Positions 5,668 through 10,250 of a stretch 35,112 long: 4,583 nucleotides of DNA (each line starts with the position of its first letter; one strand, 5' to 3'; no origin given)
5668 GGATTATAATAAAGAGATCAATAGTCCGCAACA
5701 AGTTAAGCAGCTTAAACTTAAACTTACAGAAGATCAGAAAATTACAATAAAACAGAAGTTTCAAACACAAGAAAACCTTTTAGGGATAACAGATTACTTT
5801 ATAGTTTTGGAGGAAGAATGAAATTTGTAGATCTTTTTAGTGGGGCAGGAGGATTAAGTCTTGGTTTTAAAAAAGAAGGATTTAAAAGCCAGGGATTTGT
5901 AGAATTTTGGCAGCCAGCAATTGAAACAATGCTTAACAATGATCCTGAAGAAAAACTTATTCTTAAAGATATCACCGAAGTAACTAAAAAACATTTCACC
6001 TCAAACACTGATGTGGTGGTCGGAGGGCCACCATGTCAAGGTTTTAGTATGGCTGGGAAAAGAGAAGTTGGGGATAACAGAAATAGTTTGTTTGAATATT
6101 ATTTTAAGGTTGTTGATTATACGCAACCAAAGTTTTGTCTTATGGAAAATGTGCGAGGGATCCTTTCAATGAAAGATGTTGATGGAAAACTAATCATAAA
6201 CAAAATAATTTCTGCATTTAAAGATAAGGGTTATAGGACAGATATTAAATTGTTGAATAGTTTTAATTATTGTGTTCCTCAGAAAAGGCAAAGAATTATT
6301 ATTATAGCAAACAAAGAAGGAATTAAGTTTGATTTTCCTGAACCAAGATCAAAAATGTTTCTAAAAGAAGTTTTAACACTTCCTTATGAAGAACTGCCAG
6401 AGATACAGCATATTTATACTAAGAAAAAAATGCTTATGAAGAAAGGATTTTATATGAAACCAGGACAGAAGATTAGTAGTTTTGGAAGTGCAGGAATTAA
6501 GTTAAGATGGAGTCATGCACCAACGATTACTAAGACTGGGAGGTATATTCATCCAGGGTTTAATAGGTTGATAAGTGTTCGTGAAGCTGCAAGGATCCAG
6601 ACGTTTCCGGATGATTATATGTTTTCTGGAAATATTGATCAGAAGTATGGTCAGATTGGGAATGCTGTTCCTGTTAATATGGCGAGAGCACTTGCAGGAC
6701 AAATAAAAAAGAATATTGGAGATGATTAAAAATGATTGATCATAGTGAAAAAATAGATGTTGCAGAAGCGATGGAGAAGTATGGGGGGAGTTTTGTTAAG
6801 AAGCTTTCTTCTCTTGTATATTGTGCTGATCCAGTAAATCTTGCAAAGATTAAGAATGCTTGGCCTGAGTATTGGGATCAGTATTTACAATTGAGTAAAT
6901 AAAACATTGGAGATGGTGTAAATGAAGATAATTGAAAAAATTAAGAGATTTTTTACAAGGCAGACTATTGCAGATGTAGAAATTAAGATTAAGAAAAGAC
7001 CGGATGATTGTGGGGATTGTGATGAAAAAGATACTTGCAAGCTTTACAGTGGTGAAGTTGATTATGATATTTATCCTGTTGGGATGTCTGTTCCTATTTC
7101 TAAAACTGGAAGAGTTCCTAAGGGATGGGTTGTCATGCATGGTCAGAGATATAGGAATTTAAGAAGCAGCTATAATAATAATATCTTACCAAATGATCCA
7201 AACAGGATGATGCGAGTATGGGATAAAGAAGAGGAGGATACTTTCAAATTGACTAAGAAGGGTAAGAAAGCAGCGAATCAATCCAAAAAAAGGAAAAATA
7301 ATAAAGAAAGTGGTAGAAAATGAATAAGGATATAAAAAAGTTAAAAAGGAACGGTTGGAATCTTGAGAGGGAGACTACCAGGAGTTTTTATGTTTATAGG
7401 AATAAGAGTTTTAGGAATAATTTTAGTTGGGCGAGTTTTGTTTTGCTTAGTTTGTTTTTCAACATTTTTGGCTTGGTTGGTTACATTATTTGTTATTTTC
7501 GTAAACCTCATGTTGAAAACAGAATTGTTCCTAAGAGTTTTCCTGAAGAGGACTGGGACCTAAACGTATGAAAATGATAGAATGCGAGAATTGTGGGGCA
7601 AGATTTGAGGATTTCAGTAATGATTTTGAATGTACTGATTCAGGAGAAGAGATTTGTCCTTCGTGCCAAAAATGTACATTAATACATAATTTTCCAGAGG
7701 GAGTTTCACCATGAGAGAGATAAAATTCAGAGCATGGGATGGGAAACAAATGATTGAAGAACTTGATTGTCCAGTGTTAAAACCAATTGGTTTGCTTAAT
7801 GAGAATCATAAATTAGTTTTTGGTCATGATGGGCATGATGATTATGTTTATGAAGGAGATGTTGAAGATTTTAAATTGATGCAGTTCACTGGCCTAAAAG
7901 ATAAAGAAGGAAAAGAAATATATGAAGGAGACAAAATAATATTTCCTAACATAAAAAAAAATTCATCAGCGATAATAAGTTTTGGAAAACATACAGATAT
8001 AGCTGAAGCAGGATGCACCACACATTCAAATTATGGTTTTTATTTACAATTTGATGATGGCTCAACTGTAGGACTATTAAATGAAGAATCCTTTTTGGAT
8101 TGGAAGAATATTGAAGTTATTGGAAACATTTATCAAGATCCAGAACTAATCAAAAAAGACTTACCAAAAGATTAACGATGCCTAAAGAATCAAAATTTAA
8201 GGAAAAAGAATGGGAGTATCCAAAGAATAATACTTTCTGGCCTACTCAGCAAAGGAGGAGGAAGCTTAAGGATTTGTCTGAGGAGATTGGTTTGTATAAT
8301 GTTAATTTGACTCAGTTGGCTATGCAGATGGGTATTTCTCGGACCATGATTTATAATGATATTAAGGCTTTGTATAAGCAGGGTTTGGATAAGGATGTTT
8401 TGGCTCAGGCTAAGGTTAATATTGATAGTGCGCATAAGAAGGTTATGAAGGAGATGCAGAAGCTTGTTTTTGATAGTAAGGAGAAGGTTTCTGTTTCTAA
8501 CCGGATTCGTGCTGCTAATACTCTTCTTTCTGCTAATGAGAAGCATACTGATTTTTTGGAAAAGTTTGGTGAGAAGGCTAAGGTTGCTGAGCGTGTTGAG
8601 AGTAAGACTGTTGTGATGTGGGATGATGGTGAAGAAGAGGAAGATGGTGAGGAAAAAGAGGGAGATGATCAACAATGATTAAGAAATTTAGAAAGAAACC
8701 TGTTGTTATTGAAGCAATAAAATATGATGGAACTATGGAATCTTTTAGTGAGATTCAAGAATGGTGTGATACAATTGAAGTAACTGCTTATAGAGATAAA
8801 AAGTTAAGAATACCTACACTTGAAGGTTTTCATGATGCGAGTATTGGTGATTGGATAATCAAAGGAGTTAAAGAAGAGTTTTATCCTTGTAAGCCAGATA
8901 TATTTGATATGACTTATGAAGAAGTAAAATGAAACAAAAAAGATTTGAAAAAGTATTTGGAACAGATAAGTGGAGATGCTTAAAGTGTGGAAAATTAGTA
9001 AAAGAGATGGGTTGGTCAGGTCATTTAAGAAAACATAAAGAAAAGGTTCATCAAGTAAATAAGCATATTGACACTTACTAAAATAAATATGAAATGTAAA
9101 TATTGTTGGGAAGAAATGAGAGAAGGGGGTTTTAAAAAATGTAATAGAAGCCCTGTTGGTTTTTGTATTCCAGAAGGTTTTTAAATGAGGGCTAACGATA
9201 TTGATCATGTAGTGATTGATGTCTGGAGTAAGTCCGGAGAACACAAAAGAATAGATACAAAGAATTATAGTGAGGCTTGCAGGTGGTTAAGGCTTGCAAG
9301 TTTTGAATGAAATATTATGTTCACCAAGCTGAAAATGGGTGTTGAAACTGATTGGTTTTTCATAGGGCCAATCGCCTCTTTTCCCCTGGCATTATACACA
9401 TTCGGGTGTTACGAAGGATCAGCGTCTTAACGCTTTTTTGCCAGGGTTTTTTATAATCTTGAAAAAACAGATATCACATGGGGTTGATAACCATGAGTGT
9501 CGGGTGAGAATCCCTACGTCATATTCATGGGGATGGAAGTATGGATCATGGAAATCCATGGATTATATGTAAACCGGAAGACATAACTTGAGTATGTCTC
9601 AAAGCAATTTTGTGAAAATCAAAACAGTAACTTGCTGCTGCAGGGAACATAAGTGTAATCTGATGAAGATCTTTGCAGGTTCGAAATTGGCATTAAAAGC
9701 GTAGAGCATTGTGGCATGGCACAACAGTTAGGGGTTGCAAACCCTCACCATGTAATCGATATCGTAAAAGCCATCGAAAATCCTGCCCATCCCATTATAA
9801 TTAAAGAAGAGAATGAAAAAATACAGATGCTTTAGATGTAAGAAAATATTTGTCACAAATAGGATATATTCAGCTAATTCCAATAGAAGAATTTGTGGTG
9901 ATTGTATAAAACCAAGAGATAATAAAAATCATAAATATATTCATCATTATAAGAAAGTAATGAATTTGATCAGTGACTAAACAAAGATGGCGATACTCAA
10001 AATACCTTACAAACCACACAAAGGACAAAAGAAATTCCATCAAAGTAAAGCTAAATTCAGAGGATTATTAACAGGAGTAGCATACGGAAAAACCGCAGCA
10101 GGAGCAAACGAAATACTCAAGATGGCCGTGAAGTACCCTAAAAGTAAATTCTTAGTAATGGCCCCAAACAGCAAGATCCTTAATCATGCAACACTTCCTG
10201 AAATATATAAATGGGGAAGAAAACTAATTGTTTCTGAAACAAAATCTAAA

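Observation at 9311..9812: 0.5-kb ORF-free, G+C-enriched, stem-loop-dense region immediately upstream of the large terminase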

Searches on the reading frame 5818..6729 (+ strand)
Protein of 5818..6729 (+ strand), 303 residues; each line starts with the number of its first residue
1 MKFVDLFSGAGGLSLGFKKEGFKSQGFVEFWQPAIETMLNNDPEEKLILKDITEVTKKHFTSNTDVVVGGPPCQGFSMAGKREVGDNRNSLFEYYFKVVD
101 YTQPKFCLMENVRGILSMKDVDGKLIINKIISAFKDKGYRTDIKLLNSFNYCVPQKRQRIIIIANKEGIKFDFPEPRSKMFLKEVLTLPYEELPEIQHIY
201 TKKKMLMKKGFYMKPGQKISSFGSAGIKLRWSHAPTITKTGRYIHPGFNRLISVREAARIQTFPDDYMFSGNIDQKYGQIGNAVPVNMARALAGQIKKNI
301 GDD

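Call 38: search_protein_families(library=pfam, max_evalue=0.01, proteins=[window:5818-6729:+])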
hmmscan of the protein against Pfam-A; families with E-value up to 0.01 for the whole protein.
window:5818-6729:+ (303 aa): 2 families
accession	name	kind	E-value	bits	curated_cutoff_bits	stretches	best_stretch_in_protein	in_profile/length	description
PF00145.23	DNA_methylase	-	3e-69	234.3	22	1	1-298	1-324/324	C-5 cytosine-specific DNA methylase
PF09445.16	Methyltransf_15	-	0.0096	16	22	0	3-80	4-88/165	RNA cap guanine-N2 methyltransferase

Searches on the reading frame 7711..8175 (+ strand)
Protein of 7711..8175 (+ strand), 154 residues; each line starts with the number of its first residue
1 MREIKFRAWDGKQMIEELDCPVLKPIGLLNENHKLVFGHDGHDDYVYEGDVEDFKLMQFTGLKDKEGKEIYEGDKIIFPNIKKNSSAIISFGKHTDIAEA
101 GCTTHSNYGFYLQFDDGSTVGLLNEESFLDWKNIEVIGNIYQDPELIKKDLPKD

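Call 93: search_protein_families(library=phrogs, max_evalue=0.01, proteins=[window:7711-8175:+])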
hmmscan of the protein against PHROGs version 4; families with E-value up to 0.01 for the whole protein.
window:7711-8175:+ (154 aa): 5 families
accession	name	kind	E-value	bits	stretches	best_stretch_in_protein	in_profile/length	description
phrog_98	-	unknown function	4.9e-29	102.3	1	1-149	25-152/208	-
phrog_8684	-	unknown function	8e-10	39.9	1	58-148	63-161/164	-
phrog_9246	-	unknown function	0.00016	22.8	1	48-76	45-73/82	-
phrog_24347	-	unknown function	0.00058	20.2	1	51-77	167-193/245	-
phrog_9107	-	unknown function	0.0061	17.1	1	53-81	56-84/209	-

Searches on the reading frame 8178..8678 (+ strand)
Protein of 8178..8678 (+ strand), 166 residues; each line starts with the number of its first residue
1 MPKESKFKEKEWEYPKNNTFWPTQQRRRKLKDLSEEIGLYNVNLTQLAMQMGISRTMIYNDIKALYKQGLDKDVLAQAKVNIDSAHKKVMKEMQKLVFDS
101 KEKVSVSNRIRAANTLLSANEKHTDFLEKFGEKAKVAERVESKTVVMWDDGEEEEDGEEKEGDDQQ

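Call 38: search_protein_families(library=pfam, max_evalue=0.01, proteins=[window:8178-8678:+])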
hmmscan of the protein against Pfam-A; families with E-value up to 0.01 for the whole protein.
window:8178-8678:+ (166 aa): 2 families
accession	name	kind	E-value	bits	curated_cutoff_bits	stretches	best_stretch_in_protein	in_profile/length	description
PF08279.18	HTH_11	-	8.6e-06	26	25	1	42-72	16-44/55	HTH domain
PF04967.18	HTH_10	-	0.0017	18.5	23.1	0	42-62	24-44/53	HTH DNA binding domain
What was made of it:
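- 8178..8678 (+): Context: small-terminase-like HTH protein. Call 38 (HTH_11).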

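Call 93: search_protein_families(library=phrogs, max_evalue=0.01, proteins=[window:8178-8678:+])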
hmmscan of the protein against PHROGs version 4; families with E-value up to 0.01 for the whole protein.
window:8178-8678:+ (166 aa): 0 families

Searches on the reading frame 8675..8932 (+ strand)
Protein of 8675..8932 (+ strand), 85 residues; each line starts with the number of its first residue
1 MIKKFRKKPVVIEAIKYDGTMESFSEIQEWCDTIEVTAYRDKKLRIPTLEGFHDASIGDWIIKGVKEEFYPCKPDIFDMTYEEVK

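Call 26: find_related_loci(query=window:8675-8929:+, collection=viral_contigs, flank=4000)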
Query window:8675-8929:+ (85 aa) in viral_contigs; peptide patterns used: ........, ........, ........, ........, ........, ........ (x = any residue, [..] = any of these).
41 stretches matched a pattern; 33 encode a relative of the query (tblastn E <= 1e-3); 33 distinct loci.
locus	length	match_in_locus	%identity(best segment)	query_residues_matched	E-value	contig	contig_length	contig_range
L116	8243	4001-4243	61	1-84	2e-26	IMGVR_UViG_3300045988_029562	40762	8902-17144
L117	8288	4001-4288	54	1-84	1e-24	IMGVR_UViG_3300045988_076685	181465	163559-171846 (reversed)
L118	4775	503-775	51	4-82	5e-24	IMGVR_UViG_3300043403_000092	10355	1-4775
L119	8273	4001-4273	55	1-85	5e-24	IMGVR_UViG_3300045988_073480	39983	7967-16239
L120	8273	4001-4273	55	1-85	5e-24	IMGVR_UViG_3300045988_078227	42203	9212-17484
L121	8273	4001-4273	55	1-85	5e-24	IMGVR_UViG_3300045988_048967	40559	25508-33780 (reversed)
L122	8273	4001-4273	55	1-85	5e-24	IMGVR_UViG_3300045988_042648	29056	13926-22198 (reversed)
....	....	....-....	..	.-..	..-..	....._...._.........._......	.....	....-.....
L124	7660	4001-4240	56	4-82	1e-23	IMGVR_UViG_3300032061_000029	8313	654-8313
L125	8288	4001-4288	53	1-84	2e-23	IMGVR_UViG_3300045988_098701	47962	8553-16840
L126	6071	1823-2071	55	4-82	1e-22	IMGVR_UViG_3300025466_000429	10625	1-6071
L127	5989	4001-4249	55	4-82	1e-22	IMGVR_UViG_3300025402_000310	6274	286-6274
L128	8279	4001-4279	52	1-85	1e-22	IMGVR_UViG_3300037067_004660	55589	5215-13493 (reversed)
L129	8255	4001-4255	53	5-85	3e-22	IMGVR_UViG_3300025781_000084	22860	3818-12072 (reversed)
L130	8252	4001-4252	55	2-82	3e-22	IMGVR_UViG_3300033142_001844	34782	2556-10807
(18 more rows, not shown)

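Call 38: search_protein_families(library=pfam, max_evalue=0.01, proteins=[window:8675-8932:+])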
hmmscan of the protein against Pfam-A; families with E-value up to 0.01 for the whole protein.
window:8675-8932:+ (85 aa): 0 families

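Call 71: find_encoding_contigs(protein=window:8675-8932:+, flank=2500, max_places=10)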
Protein window:8675-8932:+ (85 aa): 5 contigs read that carry it; 3 places shown.
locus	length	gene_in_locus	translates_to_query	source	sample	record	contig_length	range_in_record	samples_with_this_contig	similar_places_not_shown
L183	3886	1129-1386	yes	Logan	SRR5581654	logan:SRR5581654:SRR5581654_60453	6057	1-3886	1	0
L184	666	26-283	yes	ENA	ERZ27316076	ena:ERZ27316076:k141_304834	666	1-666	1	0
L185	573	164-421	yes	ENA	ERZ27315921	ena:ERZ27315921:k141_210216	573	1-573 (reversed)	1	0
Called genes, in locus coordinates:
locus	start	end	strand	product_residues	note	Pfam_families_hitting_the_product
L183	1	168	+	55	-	?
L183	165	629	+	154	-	PF09643:YopX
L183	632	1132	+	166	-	PF08279:HTH_11 (faint)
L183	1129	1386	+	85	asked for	-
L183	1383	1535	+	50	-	-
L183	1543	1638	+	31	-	-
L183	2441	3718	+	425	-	PF03237:Terminase_6N, PF04466:Terminase_3 (weak), PF17288:Terminase_3C (weak)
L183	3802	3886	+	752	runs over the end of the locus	?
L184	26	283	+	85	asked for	-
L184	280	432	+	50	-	-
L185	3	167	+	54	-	?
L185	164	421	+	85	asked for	-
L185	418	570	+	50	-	-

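Call 93: search_protein_families(library=phrogs, max_evalue=0.01, proteins=[window:8675-8932:+])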
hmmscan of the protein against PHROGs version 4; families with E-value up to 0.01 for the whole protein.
window:8675-8932:+ (85 aa): 8 families
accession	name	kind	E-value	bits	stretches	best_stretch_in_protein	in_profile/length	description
phrog_419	-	unknown function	3e-31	110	1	1-84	40-123/300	-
phrog_1810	-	unknown function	1e-23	85.2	1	3-85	8-93/166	-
phrog_4502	-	unknown function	1.6e-18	68.4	1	3-84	2-86/190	-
phrog_19511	-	unknown function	9.6e-15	55.9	1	3-84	2-88/155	-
phrog_4159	-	other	1.4e-07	32.1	1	3-84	2-83/270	nucleotide pyrophosphohydrolase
phrog_33170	-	unknown function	2e-06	28.9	1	42-81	79-118/124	-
phrog_6363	-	unknown function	0.00014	23.4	0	4-84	3-99/99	-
phrog_14585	-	unknown function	0.0013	19.9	1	12-84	10-88/89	-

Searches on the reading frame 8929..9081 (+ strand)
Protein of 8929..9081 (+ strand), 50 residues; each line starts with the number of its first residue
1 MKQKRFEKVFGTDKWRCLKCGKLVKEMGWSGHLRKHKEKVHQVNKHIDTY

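Call 93: search_protein_families(library=phrogs, max_evalue=0.01, proteins=[window:8929-9081:+])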
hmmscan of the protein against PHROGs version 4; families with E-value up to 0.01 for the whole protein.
window:8929-9081:+ (50 aa): 1 family
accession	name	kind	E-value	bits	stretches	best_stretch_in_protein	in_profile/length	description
phrog_15230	-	unknown function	0.0061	17.6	1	3-36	34-63/64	-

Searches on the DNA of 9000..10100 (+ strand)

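Call 6: search_rna_families(source=window, start=9100, end=10000, threshold=evalue, max_evalue=10, show_alignments=3)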
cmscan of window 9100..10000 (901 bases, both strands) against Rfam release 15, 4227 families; matches with E-value up to 10: 1.
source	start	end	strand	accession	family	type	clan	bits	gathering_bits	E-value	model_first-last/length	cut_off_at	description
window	9866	9950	-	RF00527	snoMe28S-G3255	Gene; snRNA; snoRNA; CD-box;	CL00066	23.6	44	2.9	1-84/84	no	Small nucleolar RNA Me28S-Gm3255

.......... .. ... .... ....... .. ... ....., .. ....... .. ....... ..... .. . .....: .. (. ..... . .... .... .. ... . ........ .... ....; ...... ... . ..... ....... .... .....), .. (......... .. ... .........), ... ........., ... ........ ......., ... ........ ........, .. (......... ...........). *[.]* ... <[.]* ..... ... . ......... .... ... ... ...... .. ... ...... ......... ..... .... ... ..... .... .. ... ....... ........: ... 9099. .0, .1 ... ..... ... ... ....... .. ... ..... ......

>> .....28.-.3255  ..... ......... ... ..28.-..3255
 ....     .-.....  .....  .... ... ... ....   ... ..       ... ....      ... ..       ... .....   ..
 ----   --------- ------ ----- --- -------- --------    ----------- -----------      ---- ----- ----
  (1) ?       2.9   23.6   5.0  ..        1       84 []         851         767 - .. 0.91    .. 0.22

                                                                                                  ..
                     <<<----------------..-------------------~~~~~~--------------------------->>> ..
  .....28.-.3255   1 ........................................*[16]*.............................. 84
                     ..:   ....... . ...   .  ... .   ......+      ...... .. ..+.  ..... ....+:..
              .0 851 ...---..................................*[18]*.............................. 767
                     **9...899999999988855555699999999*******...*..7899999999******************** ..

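Call 7: search_dna_similar(query=window:9000-10100:+, collection=phages, mode=distant)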
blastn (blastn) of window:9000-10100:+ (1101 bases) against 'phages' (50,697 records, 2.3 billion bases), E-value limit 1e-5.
No match.

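Call 51: search_dna_similar(query=window:9311-9812:+, collection=plasmids, mode=distant, max_evalue=1)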
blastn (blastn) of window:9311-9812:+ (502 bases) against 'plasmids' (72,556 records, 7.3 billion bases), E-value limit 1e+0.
Records with a match: 1; places in all: 1; records where one place covers at least 80% of the query: 0.
Best place of each record, by identity: 90-95% 1.
By first word of the organism name: Natrinema 1.
By predicted mobility (MOB-suite, as given by PLSDB): non-mobilizable 1.
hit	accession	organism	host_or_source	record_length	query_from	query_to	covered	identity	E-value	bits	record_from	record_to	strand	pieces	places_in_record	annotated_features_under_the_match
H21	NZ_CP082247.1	Natrinema sp. SYSU A 869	cell culture,salt lake sediment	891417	47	77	6%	90.3%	5e-1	44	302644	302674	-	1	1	hypothetical protein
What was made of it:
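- Tried and rejected: blastn against phages and plasmids (calls 7, 51).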

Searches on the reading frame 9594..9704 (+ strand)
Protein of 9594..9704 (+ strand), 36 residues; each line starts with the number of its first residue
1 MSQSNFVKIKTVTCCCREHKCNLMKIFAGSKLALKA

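Call 93: search_protein_families(library=phrogs, max_evalue=0.01, proteins=[window:9594-9704:+])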
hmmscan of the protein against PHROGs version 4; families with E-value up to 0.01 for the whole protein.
window:9594-9704:+ (36 aa): 0 families

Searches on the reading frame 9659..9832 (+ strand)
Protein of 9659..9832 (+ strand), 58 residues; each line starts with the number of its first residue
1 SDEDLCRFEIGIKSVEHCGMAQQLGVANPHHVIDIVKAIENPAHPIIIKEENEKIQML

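Call 59: search_protein_representatives(protein=window:9659-9832:+)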
Query: 58 residues. Proteins with E-value up to 0.001 (for the whole library): 2; up to 1e-10: 1; up to 1e-30: 0. The best 2 are listed.
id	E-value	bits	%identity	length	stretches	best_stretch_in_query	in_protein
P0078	1.9e-16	75.2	100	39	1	20-58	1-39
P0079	4.3e-04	36.6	32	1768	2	2-36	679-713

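Call 61: search_protein_families(library=pfam, proteins=[P0079], max_evalue=0.01)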
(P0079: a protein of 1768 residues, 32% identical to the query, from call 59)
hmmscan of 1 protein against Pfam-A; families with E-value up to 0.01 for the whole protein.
P0079 (1768 aa): 4 families
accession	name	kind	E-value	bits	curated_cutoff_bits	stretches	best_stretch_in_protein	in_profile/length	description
PF13585.12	CHU_C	-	2.6e-25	88.8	27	1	1679-1766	3-86/86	CHU_C Type IX secretion signal domain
PF22248.1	ERMP1_C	-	6.2e-06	26.3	27.2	0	456-530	102-174/222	Endoplasmic reticulum metallopeptidase 1, C-terminal domain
PF24013.1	DUF7327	-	1.2e-05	25.6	27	0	528-556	21-49/85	Family of unknown function (DUF7327)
PF12410.13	rpo30_N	-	0.002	18.5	25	0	1488-1508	96-116/135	Poxvirus DNA dependent RNA polymerase 30kDa subunit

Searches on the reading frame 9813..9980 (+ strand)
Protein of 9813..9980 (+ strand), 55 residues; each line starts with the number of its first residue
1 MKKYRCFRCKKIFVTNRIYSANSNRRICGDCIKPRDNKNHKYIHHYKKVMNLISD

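Call 38: search_protein_families(library=pfam, max_evalue=0.01, proteins=[window:9813-9980:+])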
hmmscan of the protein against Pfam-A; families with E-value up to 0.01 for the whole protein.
window:9813-9980:+ (55 aa): 1 family
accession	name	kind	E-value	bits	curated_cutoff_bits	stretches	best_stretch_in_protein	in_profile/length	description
PF02207.25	zf-UBR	-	0.0022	18.5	25.2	1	4-48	13-46/69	Putative zinc finger in N-recognin (UBR box)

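Call 70: find_encoding_contigs(protein=window:9813-9980:+, flank=2500, max_places=10)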
Protein window:9813-9980:+ (55 aa): no gene with exactly this product is on record in the collection.

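Call 93: search_protein_families(library=phrogs, max_evalue=0.01, proteins=[window:9813-9980:+])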
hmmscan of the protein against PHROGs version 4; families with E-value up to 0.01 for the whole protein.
window:9813-9980:+ (55 aa): 0 families
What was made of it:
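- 9813..9980 (+): Context: 55-aa CxxC...CxxC zinc-ribbon ORF between the spacer and TerL. No family (call 93).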
